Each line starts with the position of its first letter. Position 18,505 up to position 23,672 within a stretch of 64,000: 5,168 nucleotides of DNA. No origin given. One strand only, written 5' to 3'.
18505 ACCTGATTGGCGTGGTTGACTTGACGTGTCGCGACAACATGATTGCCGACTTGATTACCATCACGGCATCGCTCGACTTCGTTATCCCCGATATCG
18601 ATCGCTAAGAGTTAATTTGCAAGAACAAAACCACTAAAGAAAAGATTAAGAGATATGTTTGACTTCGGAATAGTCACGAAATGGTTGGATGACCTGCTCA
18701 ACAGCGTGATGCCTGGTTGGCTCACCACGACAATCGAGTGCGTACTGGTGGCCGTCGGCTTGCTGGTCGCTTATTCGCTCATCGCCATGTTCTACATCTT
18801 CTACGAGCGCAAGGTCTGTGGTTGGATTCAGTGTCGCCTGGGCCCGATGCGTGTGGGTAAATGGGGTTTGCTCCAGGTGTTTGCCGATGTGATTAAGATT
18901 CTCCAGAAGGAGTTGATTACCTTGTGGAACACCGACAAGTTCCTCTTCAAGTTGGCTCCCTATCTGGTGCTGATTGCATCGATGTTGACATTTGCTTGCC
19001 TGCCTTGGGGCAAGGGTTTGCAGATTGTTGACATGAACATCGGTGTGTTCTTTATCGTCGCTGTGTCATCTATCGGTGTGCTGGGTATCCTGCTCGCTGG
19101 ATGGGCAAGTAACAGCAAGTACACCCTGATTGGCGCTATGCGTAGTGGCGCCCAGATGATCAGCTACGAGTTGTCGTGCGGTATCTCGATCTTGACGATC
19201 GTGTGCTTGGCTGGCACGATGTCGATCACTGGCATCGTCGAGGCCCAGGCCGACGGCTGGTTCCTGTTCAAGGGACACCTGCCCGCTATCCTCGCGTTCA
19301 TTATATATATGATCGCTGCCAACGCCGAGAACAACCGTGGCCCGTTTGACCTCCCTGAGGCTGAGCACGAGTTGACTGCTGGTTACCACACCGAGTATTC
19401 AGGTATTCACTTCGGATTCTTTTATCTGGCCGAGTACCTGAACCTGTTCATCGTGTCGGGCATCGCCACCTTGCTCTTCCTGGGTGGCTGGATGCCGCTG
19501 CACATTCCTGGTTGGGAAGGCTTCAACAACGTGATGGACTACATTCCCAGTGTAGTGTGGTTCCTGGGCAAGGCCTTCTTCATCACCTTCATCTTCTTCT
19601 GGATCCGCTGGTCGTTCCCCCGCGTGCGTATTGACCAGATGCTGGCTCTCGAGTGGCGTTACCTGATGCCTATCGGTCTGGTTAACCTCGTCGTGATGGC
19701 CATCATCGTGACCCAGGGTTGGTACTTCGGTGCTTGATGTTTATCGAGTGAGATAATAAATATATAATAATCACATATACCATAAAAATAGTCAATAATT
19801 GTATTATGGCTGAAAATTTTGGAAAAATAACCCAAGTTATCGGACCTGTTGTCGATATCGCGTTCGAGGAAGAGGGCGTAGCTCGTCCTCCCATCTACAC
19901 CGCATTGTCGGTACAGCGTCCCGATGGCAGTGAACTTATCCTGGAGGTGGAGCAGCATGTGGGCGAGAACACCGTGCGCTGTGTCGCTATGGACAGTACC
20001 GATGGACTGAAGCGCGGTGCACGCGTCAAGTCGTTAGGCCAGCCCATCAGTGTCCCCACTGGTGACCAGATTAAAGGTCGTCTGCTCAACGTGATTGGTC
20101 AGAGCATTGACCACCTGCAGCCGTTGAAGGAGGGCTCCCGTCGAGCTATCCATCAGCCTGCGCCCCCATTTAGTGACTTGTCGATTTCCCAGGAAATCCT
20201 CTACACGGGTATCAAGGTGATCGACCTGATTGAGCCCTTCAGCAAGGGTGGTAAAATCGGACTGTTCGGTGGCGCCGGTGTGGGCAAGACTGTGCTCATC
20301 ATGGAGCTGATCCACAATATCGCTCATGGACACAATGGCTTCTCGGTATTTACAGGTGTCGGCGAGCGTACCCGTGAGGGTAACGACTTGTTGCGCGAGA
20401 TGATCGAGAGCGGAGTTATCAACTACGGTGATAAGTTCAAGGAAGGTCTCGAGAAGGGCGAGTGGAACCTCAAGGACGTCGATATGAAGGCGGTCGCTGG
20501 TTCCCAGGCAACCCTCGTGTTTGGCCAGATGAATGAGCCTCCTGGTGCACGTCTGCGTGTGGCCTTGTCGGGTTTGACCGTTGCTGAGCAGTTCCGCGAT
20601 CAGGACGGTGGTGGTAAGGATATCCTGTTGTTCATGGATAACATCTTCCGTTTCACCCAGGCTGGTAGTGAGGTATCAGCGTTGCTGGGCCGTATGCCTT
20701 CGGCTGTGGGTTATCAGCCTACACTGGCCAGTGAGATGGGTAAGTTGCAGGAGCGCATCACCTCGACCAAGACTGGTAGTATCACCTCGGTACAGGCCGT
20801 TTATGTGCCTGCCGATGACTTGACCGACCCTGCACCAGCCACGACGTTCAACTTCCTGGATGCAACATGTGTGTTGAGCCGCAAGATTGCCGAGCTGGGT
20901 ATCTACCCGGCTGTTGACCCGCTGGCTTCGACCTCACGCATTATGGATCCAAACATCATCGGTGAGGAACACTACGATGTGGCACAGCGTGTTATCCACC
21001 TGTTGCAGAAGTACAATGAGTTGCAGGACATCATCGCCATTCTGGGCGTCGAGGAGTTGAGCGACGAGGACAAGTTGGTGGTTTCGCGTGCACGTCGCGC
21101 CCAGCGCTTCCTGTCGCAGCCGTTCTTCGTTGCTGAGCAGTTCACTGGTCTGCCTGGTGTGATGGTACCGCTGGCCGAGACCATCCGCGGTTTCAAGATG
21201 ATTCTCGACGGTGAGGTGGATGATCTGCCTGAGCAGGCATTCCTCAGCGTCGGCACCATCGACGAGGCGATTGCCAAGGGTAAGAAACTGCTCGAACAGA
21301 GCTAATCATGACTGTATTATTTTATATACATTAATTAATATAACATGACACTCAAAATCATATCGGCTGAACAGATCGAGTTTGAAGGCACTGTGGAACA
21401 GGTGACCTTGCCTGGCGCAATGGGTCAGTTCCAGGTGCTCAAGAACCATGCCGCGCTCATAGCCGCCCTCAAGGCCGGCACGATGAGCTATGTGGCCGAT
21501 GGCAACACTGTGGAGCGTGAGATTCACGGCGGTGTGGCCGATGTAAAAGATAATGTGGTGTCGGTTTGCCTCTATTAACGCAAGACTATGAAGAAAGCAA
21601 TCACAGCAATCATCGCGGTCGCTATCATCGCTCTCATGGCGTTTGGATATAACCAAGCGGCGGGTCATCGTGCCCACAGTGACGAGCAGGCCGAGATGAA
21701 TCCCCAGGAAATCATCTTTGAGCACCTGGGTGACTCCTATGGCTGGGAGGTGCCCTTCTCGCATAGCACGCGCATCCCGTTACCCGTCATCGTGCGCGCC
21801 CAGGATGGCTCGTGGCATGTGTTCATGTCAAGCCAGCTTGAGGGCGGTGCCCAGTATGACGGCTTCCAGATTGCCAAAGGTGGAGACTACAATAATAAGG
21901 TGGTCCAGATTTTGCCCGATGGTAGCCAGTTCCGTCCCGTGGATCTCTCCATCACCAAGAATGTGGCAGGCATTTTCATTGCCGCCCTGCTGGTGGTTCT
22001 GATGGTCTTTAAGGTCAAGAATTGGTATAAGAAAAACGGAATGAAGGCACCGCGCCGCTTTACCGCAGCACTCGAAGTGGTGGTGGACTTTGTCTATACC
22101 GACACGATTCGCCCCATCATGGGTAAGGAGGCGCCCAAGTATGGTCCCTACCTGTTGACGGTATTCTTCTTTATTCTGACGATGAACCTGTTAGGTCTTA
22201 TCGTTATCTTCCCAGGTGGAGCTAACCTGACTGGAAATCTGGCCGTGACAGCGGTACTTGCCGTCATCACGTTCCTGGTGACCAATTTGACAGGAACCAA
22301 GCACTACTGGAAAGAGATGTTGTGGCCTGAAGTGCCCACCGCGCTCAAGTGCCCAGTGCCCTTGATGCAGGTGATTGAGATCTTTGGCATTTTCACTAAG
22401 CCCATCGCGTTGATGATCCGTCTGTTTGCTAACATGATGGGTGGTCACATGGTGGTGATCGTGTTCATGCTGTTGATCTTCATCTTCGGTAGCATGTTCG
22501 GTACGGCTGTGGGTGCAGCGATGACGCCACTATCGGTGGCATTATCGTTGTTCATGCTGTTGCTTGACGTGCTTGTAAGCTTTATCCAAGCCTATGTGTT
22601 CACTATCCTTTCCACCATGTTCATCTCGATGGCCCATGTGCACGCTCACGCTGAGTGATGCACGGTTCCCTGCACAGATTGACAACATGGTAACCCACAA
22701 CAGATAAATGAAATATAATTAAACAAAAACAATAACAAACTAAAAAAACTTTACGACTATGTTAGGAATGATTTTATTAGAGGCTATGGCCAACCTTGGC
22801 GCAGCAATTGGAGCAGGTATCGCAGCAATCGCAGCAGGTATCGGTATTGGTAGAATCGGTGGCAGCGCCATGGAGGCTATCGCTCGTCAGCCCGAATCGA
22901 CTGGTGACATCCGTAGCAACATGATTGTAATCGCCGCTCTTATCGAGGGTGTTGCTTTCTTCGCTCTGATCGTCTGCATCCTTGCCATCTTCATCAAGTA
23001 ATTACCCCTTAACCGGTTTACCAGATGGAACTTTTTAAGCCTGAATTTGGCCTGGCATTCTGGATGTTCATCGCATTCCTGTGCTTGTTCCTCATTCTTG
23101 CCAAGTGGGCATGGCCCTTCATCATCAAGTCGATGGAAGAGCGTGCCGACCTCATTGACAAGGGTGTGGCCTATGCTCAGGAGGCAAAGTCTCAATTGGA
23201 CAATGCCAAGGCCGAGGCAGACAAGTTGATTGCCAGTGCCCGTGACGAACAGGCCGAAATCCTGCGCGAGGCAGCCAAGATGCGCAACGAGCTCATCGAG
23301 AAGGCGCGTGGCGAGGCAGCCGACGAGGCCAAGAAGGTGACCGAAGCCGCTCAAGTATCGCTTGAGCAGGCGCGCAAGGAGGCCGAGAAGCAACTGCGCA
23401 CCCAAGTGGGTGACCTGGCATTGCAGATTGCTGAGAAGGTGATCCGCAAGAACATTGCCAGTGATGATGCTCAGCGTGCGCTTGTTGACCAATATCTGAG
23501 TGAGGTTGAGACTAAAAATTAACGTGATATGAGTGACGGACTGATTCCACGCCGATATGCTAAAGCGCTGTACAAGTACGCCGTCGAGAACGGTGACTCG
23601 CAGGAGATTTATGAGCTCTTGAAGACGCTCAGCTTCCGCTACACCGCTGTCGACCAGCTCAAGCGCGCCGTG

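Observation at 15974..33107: Complete F1Fo ATP synthase operon nested inside the complex I operon: a nuo-atp super-operon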

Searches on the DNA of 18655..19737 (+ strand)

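Call 66: build_rna_model(alignment_id=A3, structure=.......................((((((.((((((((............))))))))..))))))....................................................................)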
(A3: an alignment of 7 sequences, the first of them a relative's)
Model R2 built from alignment A3 (7 sequences, 134 columns); structure: as given.
model positions 128; base pairs 14; branch points 0; effective number of sequences 1.79; information 0.59 bits per position. Calibrated on 0.2 Mb of random sequence (short: E-values are rough).
structure used (alignment columns):
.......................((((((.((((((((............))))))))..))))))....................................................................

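Call 67: search_with_rna_model(model_id=R2, sources=[window, L038, L039, L040, L041, L042, L043, L045, L047, L048, L050, L051, L052, L053, L054, L055, L056, L057, L058, L059, L060, L061, L063, L064, L065, L066, L067, L068, L069, L071, L072, L073, L074, L075, L076, L077, L079, L080, L001, L010, L027, L081, L083, L084], max_evalue=1, make_alignment=true)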
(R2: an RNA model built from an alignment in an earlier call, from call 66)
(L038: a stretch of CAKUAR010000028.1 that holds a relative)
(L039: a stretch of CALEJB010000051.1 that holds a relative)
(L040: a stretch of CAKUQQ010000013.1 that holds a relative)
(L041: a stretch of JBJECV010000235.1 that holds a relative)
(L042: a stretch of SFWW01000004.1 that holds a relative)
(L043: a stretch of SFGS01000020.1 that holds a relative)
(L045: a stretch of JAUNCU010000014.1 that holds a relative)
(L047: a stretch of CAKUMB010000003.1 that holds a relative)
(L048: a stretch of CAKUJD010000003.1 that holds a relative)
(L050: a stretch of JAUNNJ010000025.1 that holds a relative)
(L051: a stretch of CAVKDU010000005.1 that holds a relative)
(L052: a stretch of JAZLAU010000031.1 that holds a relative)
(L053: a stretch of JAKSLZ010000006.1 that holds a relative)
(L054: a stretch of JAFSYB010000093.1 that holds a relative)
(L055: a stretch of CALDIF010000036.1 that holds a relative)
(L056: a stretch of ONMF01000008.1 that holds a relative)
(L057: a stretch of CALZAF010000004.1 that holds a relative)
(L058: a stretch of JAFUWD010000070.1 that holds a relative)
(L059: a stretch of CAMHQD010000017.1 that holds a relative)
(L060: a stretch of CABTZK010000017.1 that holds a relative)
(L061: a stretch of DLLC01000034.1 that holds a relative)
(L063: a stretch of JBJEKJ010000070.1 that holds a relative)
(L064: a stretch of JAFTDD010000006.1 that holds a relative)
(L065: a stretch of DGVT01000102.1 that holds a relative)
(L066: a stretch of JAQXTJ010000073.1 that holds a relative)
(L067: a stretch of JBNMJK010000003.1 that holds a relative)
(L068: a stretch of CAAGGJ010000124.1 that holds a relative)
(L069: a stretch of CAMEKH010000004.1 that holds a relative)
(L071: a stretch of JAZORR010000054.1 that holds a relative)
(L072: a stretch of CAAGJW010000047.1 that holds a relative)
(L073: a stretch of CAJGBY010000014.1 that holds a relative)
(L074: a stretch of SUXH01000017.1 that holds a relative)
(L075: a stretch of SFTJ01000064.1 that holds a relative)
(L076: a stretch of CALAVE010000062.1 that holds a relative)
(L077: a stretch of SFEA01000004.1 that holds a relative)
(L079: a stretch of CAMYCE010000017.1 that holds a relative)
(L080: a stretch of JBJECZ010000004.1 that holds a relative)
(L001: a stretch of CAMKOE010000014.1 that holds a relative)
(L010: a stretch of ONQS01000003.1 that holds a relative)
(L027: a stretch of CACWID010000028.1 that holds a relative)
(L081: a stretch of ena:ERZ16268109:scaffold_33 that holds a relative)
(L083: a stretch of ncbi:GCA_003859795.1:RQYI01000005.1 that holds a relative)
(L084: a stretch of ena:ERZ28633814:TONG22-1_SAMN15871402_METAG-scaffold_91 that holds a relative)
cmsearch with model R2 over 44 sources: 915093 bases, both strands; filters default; matches with E-value up to 1: 13.
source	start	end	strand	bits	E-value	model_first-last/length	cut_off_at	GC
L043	17859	17981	+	132.5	2.6e-24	1-128/128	no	0.37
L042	17887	18015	+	130.4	7.4e-24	1-128/128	no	0.33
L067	11362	11487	+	128.9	1.5e-23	1-128/128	no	0.35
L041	9695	9825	+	127.7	2.8e-23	1-128/128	no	0.36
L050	17951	18069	+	127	4e-23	1-128/128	no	0.34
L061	17908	18034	+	118.6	2.5e-21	1-128/128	no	0.31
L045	17902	18023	+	114.3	2.1e-20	1-128/128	no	0.35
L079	17923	18052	+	42.7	4.7e-05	1-128/128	no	0.3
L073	17814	17912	+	28.6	0.049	1-128/128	no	0.29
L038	11735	11858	+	25.6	0.21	1-128/128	no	0.35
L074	17814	17909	+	25.1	0.27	1-128/128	no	0.27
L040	17838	17961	+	23.5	0.6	1-128/128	no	0.35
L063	17937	18043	+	23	0.75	1-128/128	no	0.29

Alignment A4: 13 matches aligned to the model, 144 columns, each read 5' to 3' on its own strand. Consensus structure (alignment columns), stored with it:
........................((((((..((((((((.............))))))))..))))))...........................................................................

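Call 71: search_rna_families(sources=[L042, L047, L063, L072, L057], threshold=gathering)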
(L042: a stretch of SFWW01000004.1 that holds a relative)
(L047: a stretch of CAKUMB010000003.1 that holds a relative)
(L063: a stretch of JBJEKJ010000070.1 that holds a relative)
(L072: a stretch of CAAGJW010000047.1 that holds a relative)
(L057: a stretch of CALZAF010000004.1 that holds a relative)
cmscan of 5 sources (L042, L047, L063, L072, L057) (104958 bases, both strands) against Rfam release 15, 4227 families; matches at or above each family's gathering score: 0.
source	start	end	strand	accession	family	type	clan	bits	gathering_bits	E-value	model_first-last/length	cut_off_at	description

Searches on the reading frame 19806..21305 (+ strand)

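Call 3: search_protein_families(library=pfam, proteins=[window:19806-21305:+])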
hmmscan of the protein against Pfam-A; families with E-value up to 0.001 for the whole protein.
window:19806-21305:+ (499 aa): 3 families
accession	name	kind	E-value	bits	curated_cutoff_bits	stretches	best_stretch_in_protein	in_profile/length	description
PF00006.31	ATP-synt_ab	-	7.2e-65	219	29.5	1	135-377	1-213/213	ATP synthase alpha/beta family, nucleotide-binding domain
PF02874.29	ATP-synt_ab_N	-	9.7e-19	68.1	20.9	1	8-78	1-69/69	ATP synthase alpha/beta family, beta-barrel domain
PF22919.1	ATP-synt_VA_C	-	1.5e-17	63.9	24.7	1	382-472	5-98/101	C-terminal domain of V and A type ATP synthase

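Call 58: search_protein_families(library=ncbifam, proteins=[window:19806-21305:+], max_evalue=0.00001)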
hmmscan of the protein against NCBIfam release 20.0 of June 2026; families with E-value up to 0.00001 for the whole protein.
window:19806-21305:+ (499 aa): 35 families (the best 25 are shown)
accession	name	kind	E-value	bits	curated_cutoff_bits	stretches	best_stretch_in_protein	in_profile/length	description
TIGR01039.1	atpD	equivalog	3.3e-231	767.9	462.85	1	5-495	2-462/462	F0F1 ATP synthase subunit beta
TIGR03305.1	alt_F1F0_F1_bet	exception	1.7e-168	561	752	2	231-488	194-449/449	alternate F1F0 ATPase, F1 subunit beta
NF045858.1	glide_MMOB1670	exception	2.1e-143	479.5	850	2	234-491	434-689/705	MMOB1670 family gliding motility ATPase complex subunit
NF045934.1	MSC_0618_beta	exception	4e-116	388.5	570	2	233-486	197-448/451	MSC_0618 family F1-like ATPase beta subunit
TIGR03496.1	FliI_clade1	equivalog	5.9e-63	213.1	619.1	2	233-440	192-398/414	flagellar protein export ATPase FliI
TIGR01026.1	fliI_yscN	subfamily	1.1e-62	212.2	379.5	2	234-441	219-423/440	FliI/YscN family ATPase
TIGR02546.1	III_secr_ATP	equivalog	1.1e-61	208.9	604.75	2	231-440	199-405/423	type III secretion system ATPase SctN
TIGR03498.1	FliI_clade3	equivalog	1.2e-61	208.7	587.45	2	233-421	195-381/418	flagellar protein export ATPase FliI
TIGR03497.1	FliI_clade2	equivalog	2.7e-60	204.5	629.8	2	237-438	196-394/413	flagellar protein export ATPase FliI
NF005295.0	PRK06820.1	equivalog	1.6e-54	185.6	690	2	231-438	216-420/440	EscN/YscN/HrcN family type III secretion system ATPase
NF005391.0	PRK06936.1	equivalog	1.4e-50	172.4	657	1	57-438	71-419/439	type III secretion system ATPase SctN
NF006575.0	PRK09099.1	subfamily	6.1e-49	167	706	2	249-439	236-423/443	type III secretion system ATPase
NF006290.1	PRK08472.1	equivalog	2.3e-45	155.2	644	2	246-438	224-414/433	flagellar protein export ATPase FliI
NF006012.0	PRK08149.1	equivalog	3.4e-45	154.8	594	2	233-441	209-414/431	type III secretion system ATPase SctN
NF005765.0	PRK07594.1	equivalog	6.6e-43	147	715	2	238-412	215-385/433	EscN/YscN/HrcN family type III secretion system ATPase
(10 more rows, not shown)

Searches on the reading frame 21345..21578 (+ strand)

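Call 3: search_protein_families(library=pfam, proteins=[window:21345-21578:+])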
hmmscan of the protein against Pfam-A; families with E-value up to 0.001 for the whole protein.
window:21345-21578:+ (77 aa): 1 family
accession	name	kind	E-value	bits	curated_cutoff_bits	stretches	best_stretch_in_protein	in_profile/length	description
PF02823.21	ATP-synt_DE_N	-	7.8e-20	71.1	27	1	1-75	1-76/80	ATP synthase, Delta/Epsilon chain, beta-sandwich domain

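Call 58: search_protein_families(library=ncbifam, proteins=[window:21345-21578:+], max_evalue=0.00001)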
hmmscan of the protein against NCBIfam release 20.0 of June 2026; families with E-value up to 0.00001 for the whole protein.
window:21345-21578:+ (77 aa): 14 families
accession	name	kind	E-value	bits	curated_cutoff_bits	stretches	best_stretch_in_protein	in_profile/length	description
TIGR01216.1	ATP_synt_epsi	equivalog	4.5e-16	59.1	67.25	1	1-74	2-76/130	ATP synthase F1 subunit epsilon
NF009980.0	PRK13446.1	equivalog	1.2e-14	54.4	129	1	1-74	5-78/136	F0F1 ATP synthase subunit epsilon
NF009979.0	PRK13444.1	equivalog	1.5e-14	54.4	163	1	2-74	7-79/127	F0F1 ATP synthase subunit epsilon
NF009982.0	PRK13448.1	equivalog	1.1e-13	51.5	146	1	3-74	6-77/135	F0F1 ATP synthase subunit epsilon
NF009983.0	PRK13449.1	equivalog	2.4e-12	47.1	106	1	4-74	7-79/88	ATP synthase F1 subunit epsilon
NF001851.0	PRK00571.2-4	equivalog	4.9e-12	46.1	131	1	3-73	7-78/135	F0F1 ATP synthase subunit epsilon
NF001847.0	PRK00571.1-4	equivalog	5.5e-12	45.5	135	1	2-74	5-78/139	F0F1 ATP synthase subunit epsilon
NF011323.0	PRK14736.1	subfamily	6.1e-11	42.4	145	1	3-74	6-78/133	F0F1 ATP synthase subunit epsilon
NF002403.0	PRK01474.1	equivalog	6.1e-10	39.6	131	1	2-74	6-81/112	F0F1 ATP synthase subunit epsilon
NF009977.0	PRK13442.1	equivalog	1.3e-09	38.1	80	1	1-74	6-80/102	F0F1 ATP synthase subunit epsilon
NF001846.0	PRK00571.1-3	equivalog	1.1e-08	35.4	132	1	1-74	4-78/137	F0F1 ATP synthase subunit epsilon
NF009984.0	PRK13450.1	equivalog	1.7e-08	34.5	164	1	2-75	6-80/133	F0F1 ATP synthase subunit epsilon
NF011322.0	PRK14735.1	equivalog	6.2e-08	32.6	202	1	2-74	4-76/139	F0F1 ATP synthase subunit epsilon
NF009978.0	PRK13443.1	equivalog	2.2e-06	27.9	148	1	3-74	7-78/136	F0F1 ATP synthase subunit epsilon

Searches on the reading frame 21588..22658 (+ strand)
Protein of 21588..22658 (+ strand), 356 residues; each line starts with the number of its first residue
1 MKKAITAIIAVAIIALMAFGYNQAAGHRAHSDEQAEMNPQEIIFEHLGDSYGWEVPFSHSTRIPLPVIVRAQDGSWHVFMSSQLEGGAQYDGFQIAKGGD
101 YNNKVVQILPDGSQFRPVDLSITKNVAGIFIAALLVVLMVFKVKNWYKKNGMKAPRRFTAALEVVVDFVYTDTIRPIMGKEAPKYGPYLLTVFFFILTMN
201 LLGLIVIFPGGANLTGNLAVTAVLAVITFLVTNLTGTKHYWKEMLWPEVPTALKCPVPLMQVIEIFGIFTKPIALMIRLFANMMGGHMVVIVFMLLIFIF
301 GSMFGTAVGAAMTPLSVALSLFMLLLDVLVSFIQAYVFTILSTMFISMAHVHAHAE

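Call 3: search_protein_families(library=pfam, proteins=[window:21588-22658:+])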
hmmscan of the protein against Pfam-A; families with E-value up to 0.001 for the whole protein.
window:21588-22658:+ (356 aa): 1 family
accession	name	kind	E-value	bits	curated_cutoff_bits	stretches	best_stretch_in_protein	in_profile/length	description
PF00119.25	ATP-synt_A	-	3e-55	187.9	33.9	1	130-347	5-217/217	ATP synthase A chain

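Call 58: search_protein_families(library=ncbifam, proteins=[window:21588-22658:+], max_evalue=0.00001)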
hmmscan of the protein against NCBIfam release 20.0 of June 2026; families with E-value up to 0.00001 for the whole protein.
window:21588-22658:+ (356 aa): 14 families
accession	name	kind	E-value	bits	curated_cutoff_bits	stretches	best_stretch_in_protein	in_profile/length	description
NF009953.0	PRK13419.1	equivalog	1.1e-60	205.8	460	1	22-355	56-335/346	F0F1 ATP synthase subunit A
NF004482.0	PRK05815.2-4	equivalog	5.3e-39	134.4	225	1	113-352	20-250/252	F0F1 ATP synthase subunit A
TIGR01131.1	ATP_synt_6_or_A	equivalog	3.1e-35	122.1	102.6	1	114-348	4-225/227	F0F1 ATP synthase subunit A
NF009952.0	PRK13417.1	equivalog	1.3e-27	97.1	531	2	211-349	215-348/352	F0F1 ATP synthase subunit A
NF004481.0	PRK05815.2-3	equivalog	6.2e-24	84.9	227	1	127-353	24-221/225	F0F1 ATP synthase subunit A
NF004485.0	PRK05815.3-3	equivalog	3.9e-20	72.4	249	1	120-347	19-249/281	F0F1 ATP synthase subunit A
NF004479.0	PRK05815.1-4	equivalog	1.9e-19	69.9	268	1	122-348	13-232/238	F0F1 ATP synthase subunit A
TIGR03306.1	altF1_A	exception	1.1e-18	67.6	302.1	1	127-349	18-215/217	alternate F1F0 ATPase, F0 subunit A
NF004486.0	PRK05815.3-4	equivalog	1.4e-18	67.5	272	1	119-349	22-222/224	F0F1 ATP synthase subunit A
NF004477.0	PRK05815.1-1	equivalog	1.9e-17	63.6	280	2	213-351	145-266/268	F0F1 ATP synthase subunit A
NF004487.0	PRK05815.3-5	equivalog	1.9e-17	63.5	224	1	129-349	34-236/269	F0F1 ATP synthase subunit A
NF004484.0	PRK05815.3-2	equivalog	7.1e-16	58.7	234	1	120-349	17-223/226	F0F1 ATP synthase subunit A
NF009955.0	PRK13421.1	equivalog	1.8e-15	57.1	302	1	132-350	27-217/231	F0F1 ATP synthase subunit A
NF009954.0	PRK13420.1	equivalog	2.8e-15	56.7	272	1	122-349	19-216/229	F0F1 ATP synthase subunit A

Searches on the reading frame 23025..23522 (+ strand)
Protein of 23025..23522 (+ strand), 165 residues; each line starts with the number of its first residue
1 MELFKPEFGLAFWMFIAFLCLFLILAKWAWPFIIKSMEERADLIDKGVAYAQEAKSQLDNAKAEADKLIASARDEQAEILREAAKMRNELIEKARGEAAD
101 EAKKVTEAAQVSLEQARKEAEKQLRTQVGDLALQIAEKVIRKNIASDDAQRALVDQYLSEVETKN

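Call 3: search_protein_families(library=pfam, proteins=[window:23025-23522:+])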
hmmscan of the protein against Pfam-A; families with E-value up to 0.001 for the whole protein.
window:23025-23522:+ (165 aa): 3 families
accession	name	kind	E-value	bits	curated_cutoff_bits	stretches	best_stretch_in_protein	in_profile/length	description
PF00430.23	ATP-synt_B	-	3.3e-25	89.1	28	1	12-140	3-131/132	ATP synthase B/B' CF(0)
PF02326.20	YMF19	-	2.5e-05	25.5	22.6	1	12-72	13-71/84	Plant ATP synthase F0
PF02108.21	FliH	-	0.00042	20.7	24.1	1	103-150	4-51/128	Flagellar assembly protein FliH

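Call 58: search_protein_families(library=ncbifam, proteins=[window:23025-23522:+], max_evalue=0.00001)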
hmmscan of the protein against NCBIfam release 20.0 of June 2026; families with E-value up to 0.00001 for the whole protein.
window:23025-23522:+ (165 aa): 20 families
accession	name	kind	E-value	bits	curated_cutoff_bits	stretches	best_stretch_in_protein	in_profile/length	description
NF011041.0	PRK14471.1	equivalog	2.6e-39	134.8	200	1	1-162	1-162/164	F0F1 ATP synthase subunit B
NF004412.0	PRK05759.1-3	equivalog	3.4e-31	108.5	156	1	3-164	22-183/185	F0F1 ATP synthase subunit B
TIGR01144.1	ATP_synt_b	equivalog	5.6e-31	107.4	65.5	1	16-161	3-147/147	F0F1 ATP synthase subunit B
NF004411.0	PRK05759.1-2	equivalog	1.1e-30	106.8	131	1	15-159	11-154/156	F0F1 ATP synthase subunit B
NF011042.0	PRK14472.1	equivalog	5.1e-27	95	198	1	3-164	13-173/175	F0F1 ATP synthase subunit B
NF004413.0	PRK05759.1-4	equivalog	3.3e-25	89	197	1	15-160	11-155/156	F0F1 ATP synthase subunit B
NF009987.0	PRK13453.1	equivalog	3e-20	72.7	172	1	7-162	17-171/173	F0F1 ATP synthase subunit B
NF009991.0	PRK13460.1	equivalog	5.8e-19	68.7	183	1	2-159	10-166/173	F0F1 ATP synthase subunit B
NF009992.0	PRK13461.1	equivalog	6.3e-18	64.9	127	1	12-161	9-157/159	F0F1 ATP synthase subunit B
NF009961.0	PRK13428.1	equivalog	9.7e-18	64.5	328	1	16-163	9-156/445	F0F1 ATP synthase subunit B/delta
NF005607.0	PRK07353.1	equivalog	1e-14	54.6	131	1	14-141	26-153/155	F0F1 ATP synthase subunit B'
NF011043.0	PRK14473.1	equivalog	7.9e-14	51.9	168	1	9-165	9-164/164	F0F1 ATP synthase subunit B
NF006293.0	PRK08476.1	equivalog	8.4e-11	42.3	118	1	13-139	12-138/141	F0F1 ATP synthase subunit B'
NF006611.0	PRK09173.1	equivalog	2.2e-10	40.8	195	1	11-164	4-157/159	F0F1 ATP synthase subunit B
TIGR03321.1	alt_F1F0_F0_B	exception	8.3e-09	35.6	224.7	1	16-162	13-158/246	alternate F1F0 ATPase, F0 subunit B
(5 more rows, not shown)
